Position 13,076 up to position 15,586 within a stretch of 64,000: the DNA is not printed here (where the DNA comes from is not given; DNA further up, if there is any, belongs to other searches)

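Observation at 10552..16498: Tandem duplication of a [cytoplasmic Mo/W-bisPGD oxidoreductase + VOC-fold protein] module sharing one DmsB-like FeS subunit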

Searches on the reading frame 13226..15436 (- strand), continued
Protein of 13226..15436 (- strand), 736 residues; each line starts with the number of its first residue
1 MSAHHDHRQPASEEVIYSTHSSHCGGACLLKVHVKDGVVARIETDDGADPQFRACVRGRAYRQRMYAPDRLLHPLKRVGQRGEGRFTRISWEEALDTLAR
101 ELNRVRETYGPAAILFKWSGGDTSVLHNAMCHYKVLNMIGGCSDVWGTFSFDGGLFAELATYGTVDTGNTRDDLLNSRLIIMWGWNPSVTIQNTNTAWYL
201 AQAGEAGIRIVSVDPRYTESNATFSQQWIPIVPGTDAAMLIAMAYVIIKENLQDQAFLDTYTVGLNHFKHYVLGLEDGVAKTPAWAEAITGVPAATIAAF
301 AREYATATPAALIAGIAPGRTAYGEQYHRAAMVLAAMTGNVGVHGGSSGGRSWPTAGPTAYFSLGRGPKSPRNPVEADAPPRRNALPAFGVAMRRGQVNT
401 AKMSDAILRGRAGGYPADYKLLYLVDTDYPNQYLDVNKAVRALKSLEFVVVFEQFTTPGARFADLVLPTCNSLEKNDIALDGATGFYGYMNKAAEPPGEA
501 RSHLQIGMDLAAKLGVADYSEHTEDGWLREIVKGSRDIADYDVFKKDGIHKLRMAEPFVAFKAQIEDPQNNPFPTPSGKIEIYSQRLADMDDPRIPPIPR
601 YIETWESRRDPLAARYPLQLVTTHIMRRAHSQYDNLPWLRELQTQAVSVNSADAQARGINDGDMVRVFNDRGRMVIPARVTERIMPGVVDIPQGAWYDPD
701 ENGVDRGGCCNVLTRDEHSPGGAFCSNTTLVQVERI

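Call 14: find_encoding_contigs(protein=P0009, flank=10000, max_places=2)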
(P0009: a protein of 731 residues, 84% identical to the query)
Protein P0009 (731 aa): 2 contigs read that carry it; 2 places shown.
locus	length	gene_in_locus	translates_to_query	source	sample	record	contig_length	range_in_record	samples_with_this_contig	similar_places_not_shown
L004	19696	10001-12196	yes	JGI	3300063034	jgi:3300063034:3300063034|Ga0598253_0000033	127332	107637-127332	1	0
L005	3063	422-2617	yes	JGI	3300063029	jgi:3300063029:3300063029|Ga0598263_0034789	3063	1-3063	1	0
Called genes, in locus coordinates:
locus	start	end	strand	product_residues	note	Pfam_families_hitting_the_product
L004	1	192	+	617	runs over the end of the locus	PF00009:GTP_EFTU, PF22042:EF-G_D2 (weak), PF03144:GTP_EFTU_D2, PF00679:EFG_C, PF06421:LepA_C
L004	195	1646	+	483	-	PF04055:Radical_SAM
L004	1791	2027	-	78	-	PF13187:Fer4_9 (faint), PF00037:Fer4 (faint), PF12837:Fer4_6 (faint), PF12838:Fer4_7, PF13484:Fer4_16 (faint)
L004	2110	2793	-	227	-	PF00027:cNMP_binding, PF13545:HTH_Crp_2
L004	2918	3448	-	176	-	PF02915:Rubrerythrin, PF09537:DUF2383 (weak)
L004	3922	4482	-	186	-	PF02525:Flavodoxin_2, PF03358:FMN_red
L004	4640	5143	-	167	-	PF02915:Rubrerythrin, PF21349:RUBY_RBDX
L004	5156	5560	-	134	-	PF13380:CoA_binding_2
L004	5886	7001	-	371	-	PF04389:Peptidase_M28 (weak), PF01546:Peptidase_M20, PF07687:M20_dimer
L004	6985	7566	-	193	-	PF13527:Acetyltransf_9 (weak), PF00583:Acetyltransf_1, PF13673:Acetyltransf_10, PF13508:Acetyltransf_7, PF08445:FR47 (weak)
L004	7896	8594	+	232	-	PF01135:PCMT, PF05175:MTS, PF13489:Methyltransf_23, PF01209:Ubie_methyltran, PF06325:PrmA, PF13847:Methyltransf_31, PF08241:Methyltransf_11, PF08242:Methyltransf_12, +4 more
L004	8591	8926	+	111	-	PF03091:CutA1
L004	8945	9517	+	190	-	PF12837:Fer4_6 (faint), PF13237:Fer4_10 (faint), PF14697:Fer4_21 (faint), PF13187:Fer4_9, PF13247:Fer4_11, PF12838:Fer4_7 (weak)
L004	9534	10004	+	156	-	PF00903:Glyoxalase, PF13669:Glyoxalase_4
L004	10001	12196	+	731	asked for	PF04879:Molybdop_Fe4S4, PF00384:Molybdopterin, PF01568:Molydop_binding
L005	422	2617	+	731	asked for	PF04879:Molybdop_Fe4S4, PF00384:Molybdopterin, PF01568:Molydop_binding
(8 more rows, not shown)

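Call 15: find_encoding_contigs(protein=P0010, flank=10000, max_places=2)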
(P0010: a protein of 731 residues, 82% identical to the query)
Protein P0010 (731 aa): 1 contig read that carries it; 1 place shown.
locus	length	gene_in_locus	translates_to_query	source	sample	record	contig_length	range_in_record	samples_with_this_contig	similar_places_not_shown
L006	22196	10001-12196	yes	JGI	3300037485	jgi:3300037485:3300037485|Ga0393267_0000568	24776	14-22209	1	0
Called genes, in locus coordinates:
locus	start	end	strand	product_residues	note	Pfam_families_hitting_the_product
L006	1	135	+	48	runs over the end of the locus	?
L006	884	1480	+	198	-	-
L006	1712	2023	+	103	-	-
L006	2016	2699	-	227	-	PF00027:cNMP_binding, PF13545:HTH_Crp_2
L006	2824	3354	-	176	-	PF02915:Rubrerythrin, PF09537:DUF2383 (weak)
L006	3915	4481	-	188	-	PF02525:Flavodoxin_2, PF03358:FMN_red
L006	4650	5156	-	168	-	PF02915:Rubrerythrin, PF21349:RUBY_RBDX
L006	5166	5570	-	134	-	PF13380:CoA_binding_2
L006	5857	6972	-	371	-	PF04389:Peptidase_M28 (weak), PF01546:Peptidase_M20, PF07687:M20_dimer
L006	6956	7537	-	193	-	PF13527:Acetyltransf_9 (weak), PF00583:Acetyltransf_1, PF13673:Acetyltransf_10, PF13508:Acetyltransf_7, PF08445:FR47 (weak)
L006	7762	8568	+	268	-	PF05175:MTS, PF06325:PrmA, PF13489:Methyltransf_23, PF01135:PCMT, PF01209:Ubie_methyltran, PF13847:Methyltransf_31, PF08241:Methyltransf_11, PF08242:Methyltransf_12, +4 more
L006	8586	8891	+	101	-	PF03091:CutA1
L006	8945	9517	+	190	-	PF12797:Fer4_2 (weak), PF12837:Fer4_6 (faint), PF13237:Fer4_10 (faint), PF14697:Fer4_21 (faint), PF13187:Fer4_9 (weak), PF13247:Fer4_11, PF12838:Fer4_7 (weak)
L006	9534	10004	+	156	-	PF00903:Glyoxalase, PF13669:Glyoxalase_4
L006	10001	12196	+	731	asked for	PF04879:Molybdop_Fe4S4, PF00384:Molybdopterin, PF01568:Molydop_binding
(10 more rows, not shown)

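Call 29: find_encoding_contigs(protein=window:13226-15436:-, flank=10000, max_places=1)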
Protein window:13226-15436:- (736 aa): 3 contigs read that carry it; 1 place shown.
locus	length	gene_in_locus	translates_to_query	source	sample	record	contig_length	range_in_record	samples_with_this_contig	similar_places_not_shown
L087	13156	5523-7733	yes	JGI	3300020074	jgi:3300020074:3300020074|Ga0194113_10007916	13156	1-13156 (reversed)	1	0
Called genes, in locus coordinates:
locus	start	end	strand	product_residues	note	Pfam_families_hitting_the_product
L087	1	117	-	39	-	?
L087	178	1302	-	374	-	PF04389:Peptidase_M28 (weak), PF01546:Peptidase_M20, PF07687:M20_dimer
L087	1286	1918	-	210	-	PF00583:Acetyltransf_1, PF13673:Acetyltransf_10, PF13508:Acetyltransf_7, PF08445:FR47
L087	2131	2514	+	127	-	PF03091:CutA1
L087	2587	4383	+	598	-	PF09136:Glucodextran_B (faint), PF17957:Big_7 (weak), PF19077:Big_13, PF13750:Big_3_3 (weak)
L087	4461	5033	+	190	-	PF00037:Fer4 (faint), PF12797:Fer4_2 (weak), PF12837:Fer4_6 (faint), PF13237:Fer4_10 (faint), PF13187:Fer4_9 (weak), PF13247:Fer4_11, PF12838:Fer4_7 (weak)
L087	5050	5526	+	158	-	PF00903:Glyoxalase (weak), PF13669:Glyoxalase_4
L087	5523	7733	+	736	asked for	PF04879:Molybdop_Fe4S4, PF00384:Molybdopterin, PF01568:Molydop_binding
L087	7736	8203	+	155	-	PF00903:Glyoxalase, PF13669:Glyoxalase_4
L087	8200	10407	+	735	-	PF04879:Molybdop_Fe4S4, PF00384:Molybdopterin, PF01568:Molydop_binding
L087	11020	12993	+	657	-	PF01145:Band_7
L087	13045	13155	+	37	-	?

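Call 34: find_related_loci(query=A2, collection=metagenome_contigs, flank=4000)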
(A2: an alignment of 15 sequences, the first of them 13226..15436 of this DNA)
Query A2 (736 aa) in metagenome_contigs; peptide patterns used: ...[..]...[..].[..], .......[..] (x = any residue, [..] = any of these).
600 stretches matched a pattern (row limit reached: there are more); 591 encode a relative of the query (tblastn E <= 1e-3); the best 80 are kept; 80 distinct loci.
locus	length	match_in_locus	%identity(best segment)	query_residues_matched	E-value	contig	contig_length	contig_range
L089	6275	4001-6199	81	4-735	0e+0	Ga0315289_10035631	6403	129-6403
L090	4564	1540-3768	63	1-735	0e+0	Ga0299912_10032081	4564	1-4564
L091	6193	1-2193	63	4-735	0e+0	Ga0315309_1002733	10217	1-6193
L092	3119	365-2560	62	8-735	0e+0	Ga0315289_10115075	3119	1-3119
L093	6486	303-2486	63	12-735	0e+0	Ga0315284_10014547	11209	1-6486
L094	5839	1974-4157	61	12-735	0e+0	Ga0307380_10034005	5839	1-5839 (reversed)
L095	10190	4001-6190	60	13-736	0e+0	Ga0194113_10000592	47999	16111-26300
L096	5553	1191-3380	60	13-736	0e+0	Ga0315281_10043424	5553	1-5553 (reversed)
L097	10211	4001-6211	59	1-735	0e+0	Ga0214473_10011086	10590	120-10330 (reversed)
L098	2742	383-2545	62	21-736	0e+0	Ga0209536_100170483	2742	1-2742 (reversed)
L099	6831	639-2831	59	13-736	0e+0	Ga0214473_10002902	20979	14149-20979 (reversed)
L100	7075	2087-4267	59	11-736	0e+0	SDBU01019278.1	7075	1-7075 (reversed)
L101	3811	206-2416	60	1-736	0e+0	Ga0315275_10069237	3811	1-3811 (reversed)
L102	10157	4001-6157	59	11-735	0e+0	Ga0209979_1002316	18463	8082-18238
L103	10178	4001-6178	57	6-736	0e+0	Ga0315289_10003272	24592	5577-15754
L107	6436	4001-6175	58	11-735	0e+0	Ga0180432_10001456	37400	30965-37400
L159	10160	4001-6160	61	13-733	0e+0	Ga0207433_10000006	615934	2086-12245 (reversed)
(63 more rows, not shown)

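Call 57: search_protein_families(library=ncbifam, proteins=[L107:910-2832:+], max_evalue=1e-8)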
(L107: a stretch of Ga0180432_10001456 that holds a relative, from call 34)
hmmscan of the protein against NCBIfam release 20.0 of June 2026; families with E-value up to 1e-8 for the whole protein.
L107:910-2832:+ (640 aa): 35 families (the best 25 are shown)
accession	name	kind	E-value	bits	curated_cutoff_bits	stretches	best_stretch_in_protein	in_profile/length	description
NF041087.1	bile_acid_BaiCD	equivalog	3.8e-141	471.3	825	1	4-640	1-642/642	bile acid Fe-S flavoenzyme BaiCD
TIGR03997.1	mycofact_OYE_2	equivalog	5.5e-133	444.6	793.15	1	7-637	2-642/645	mycofactocin system FadH/OYE family oxidoreductase 2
NF045599.1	bili_reduct_long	exception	1.5e-125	419.9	750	1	7-633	1-637/641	bilirubin reductase, long form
NF045592.1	bili_reduct_N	equivalog_domain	1e-61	209.1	425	1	7-358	2-357/363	bilirubin reductase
NF006101.0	PRK08255.1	equivalog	7.2e-60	202.9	1078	1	5-327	397-725/768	bifunctional salicylyl-CoA 5-hydroxylase/oxidoreductase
TIGR03996.1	mycofact_OYE_1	hypoth_equivalog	1.5e-59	202.1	627.9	1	37-625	31-621/633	mycofactocin system FadH/OYE family oxidoreductase 1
NF010047.0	PRK13523.1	equivalog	2e-55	188.2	431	1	6-332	4-320/339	NADPH dehydrogenase NamA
NF007899.0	PRK10605.1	subfamily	2.8e-33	115.6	403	1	139-335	151-340/365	N-ethylmaleimide reductase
NF041853.1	hythiocyan_redase_MerA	equivalog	1.3e-17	63.8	650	1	461-608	117-265/440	hypothiocyanous acid reductase MerA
NF004776.0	PRK06116.1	equivalog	3.3e-16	59.3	480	1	463-601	129-267/450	glutathione-disulfide reductase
TIGR03385.1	CoA_CoA_reduc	equivalog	1.2e-15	57.3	578.8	1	465-607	103-253/439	CoA-disulfide reductase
TIGR01350.1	lipoamide_DH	equivalog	1.3e-15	57.1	408.8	0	446-639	117-327/461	dihydrolipoyl dehydrogenase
NF007123.0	PRK09564.1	equivalog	2.4e-15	56.1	458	1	456-606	94-253/444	CoA-disulfide reductase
NF040477.1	chlor_oxi_RclA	equivalog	3.4e-15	55.7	740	1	454-607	108-263/441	reactive chlorine resistance oxidoreductase RclA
NF003437.0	PRK04965.1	equivalog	9.7e-15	54.4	392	1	453-608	89-248/378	NADH:flavorubredoxin reductase NorW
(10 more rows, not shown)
